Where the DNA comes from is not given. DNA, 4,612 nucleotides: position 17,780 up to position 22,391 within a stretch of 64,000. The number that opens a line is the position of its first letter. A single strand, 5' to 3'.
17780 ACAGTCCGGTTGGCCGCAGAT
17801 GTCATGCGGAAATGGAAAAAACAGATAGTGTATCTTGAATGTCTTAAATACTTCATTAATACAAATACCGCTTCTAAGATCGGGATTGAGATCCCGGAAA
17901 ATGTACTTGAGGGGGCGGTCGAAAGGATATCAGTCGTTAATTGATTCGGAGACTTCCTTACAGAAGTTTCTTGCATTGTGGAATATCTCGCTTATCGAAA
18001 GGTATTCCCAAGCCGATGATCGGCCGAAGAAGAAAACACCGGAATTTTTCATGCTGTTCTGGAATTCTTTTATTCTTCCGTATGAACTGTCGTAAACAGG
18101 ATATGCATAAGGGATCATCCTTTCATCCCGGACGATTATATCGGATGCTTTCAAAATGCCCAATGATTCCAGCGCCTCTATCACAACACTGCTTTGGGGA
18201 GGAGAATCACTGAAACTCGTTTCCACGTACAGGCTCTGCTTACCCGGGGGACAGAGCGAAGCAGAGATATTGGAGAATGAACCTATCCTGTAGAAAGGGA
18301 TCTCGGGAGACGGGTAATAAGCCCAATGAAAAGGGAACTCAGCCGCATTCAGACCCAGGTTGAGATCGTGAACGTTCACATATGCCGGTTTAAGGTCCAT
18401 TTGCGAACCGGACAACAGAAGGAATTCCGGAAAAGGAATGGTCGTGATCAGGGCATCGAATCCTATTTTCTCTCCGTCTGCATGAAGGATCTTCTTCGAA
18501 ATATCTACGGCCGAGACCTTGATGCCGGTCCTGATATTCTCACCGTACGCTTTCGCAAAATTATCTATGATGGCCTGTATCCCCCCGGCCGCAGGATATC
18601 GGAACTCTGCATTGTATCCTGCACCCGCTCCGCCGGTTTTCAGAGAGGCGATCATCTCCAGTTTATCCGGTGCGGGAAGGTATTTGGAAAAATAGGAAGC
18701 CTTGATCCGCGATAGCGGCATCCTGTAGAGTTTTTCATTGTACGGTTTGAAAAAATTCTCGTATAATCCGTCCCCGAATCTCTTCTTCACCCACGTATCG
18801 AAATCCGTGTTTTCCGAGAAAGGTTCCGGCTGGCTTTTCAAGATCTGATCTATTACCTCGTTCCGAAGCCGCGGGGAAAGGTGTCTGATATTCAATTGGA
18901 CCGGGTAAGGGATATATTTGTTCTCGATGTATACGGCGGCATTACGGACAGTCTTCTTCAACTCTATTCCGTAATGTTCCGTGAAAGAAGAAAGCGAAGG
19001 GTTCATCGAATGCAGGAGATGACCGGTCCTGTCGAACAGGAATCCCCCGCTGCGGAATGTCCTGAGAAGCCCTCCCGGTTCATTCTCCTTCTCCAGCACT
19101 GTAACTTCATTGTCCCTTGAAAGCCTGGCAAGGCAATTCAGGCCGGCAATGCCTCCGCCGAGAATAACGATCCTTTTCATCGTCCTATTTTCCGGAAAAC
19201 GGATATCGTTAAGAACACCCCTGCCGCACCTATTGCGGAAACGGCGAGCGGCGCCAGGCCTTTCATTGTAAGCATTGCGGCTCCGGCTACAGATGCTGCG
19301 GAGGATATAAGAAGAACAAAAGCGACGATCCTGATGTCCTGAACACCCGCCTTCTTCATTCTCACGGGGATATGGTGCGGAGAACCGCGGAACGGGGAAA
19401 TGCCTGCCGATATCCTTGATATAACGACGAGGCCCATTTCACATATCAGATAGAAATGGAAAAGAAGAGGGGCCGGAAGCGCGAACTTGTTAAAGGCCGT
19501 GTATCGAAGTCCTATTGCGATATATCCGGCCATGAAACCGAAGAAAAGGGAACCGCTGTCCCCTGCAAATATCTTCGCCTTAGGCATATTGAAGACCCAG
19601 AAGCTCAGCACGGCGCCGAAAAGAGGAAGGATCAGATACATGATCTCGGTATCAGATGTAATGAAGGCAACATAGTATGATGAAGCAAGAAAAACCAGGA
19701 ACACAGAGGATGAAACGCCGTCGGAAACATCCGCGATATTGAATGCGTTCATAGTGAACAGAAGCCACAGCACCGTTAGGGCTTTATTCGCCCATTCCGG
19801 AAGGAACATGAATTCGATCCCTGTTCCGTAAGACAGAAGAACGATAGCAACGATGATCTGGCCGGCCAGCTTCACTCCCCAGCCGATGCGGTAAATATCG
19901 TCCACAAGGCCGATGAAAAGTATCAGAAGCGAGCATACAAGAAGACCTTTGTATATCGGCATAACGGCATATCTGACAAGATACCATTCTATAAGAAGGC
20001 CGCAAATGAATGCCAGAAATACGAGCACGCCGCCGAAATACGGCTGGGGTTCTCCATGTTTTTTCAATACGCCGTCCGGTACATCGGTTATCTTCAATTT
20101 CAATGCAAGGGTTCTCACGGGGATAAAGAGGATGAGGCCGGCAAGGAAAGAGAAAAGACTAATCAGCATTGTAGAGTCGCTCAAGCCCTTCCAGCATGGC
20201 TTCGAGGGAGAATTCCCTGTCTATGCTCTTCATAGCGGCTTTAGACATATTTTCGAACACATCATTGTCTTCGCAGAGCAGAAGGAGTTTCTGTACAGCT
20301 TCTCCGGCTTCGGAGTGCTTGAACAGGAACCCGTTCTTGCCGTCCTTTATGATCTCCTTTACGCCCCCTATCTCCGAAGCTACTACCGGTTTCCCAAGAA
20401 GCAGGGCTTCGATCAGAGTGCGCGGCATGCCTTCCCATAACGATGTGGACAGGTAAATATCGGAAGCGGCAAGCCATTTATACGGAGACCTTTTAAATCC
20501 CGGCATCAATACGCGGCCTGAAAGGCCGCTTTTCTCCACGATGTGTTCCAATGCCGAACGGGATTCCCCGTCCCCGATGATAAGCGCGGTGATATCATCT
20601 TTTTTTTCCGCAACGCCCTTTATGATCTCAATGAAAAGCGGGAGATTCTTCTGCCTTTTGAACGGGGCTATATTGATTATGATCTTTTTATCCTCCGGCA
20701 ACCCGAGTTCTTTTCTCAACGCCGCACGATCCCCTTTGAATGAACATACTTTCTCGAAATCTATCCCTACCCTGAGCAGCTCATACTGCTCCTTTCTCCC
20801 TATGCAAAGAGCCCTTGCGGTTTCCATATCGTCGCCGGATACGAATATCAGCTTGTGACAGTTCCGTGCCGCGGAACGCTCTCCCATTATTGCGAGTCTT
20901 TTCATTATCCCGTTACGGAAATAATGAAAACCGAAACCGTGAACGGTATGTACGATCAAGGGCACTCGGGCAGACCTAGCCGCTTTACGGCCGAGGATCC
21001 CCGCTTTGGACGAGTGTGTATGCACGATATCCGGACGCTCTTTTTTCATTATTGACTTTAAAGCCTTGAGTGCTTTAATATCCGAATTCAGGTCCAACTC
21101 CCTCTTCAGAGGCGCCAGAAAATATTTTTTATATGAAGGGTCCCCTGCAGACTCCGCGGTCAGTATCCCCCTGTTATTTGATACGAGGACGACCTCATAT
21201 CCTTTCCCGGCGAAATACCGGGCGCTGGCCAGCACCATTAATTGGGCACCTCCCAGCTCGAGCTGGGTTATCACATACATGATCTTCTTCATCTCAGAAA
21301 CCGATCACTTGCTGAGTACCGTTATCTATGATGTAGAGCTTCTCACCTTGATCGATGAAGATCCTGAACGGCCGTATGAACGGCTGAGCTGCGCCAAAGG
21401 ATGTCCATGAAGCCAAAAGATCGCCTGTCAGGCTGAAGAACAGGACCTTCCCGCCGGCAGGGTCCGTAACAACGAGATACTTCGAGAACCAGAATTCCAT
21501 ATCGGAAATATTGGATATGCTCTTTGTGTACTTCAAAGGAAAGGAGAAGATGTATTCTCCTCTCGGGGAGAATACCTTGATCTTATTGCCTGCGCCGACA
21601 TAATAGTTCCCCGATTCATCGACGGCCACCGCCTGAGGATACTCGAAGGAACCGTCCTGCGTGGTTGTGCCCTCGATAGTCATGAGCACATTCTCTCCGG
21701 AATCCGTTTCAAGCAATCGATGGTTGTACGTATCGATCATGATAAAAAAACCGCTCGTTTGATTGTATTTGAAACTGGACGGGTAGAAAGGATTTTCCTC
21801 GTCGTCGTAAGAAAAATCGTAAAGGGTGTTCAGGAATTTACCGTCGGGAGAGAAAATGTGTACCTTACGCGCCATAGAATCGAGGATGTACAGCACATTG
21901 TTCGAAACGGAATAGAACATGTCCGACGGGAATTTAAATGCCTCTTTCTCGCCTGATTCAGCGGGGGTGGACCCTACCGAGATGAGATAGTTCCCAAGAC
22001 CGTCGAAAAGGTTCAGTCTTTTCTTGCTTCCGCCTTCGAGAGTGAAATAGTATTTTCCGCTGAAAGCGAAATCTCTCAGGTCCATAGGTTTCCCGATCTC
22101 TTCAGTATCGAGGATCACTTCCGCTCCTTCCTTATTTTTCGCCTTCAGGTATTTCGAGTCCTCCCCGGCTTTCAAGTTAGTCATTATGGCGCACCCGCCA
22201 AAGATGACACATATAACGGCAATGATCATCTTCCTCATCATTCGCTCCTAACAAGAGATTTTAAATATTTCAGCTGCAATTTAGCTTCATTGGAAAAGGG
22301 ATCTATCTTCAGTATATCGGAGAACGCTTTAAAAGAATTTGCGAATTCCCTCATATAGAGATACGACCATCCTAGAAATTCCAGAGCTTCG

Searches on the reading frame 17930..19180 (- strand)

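Call 6: search_protein_families(library=pfam, proteins=[window:17930-19180:-], max_evalue=0.01)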
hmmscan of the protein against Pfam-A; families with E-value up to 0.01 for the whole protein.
window:17930-19180:- (416 aa): 5 families
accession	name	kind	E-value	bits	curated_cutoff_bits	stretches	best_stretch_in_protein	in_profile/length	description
PF01593.30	Amino_oxidase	-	7.3e-17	62.2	19.8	1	12-253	2-259/443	Flavin containing amine oxidoreductase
PF13450.12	NAD_binding_8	-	1.7e-12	47.8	21.9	1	6-66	1-64/68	NAD(P)-binding Rossmann-like domain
PF01266.30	DAO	-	6.2e-06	26.4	27.9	1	3-48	1-46/353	FAD dependent oxidoreductase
PF07992.20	Pyr_redox_2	-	0.0022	17.9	26.1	0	3-33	2-33/291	Pyridine nucleotide-disulphide oxidoreductase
PF03486.20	HI0933_like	-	0.0099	15.8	50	0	3-39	2-39/244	HI0933-like protein Rossmann domain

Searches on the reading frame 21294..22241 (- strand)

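Call 6: search_protein_families(library=pfam, proteins=[window:21294-22241:-], max_evalue=0.01)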
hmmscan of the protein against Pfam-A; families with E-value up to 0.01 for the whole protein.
window:21294-22241:- (315 aa): 3 families
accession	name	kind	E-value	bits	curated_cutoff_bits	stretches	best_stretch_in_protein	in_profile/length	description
PF01436.27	NHL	-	1.4e-05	25.3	20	0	199-215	1-17/28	NHL repeat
PF08450.18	SGL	-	0.00077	19.6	26.3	0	163-237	145-223/246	SMP-30/Gluconolactonase/LRE-like region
PF17170.10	DUF5128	-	0.0017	18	22.9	0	112-138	51-77/321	6-bladed beta-propeller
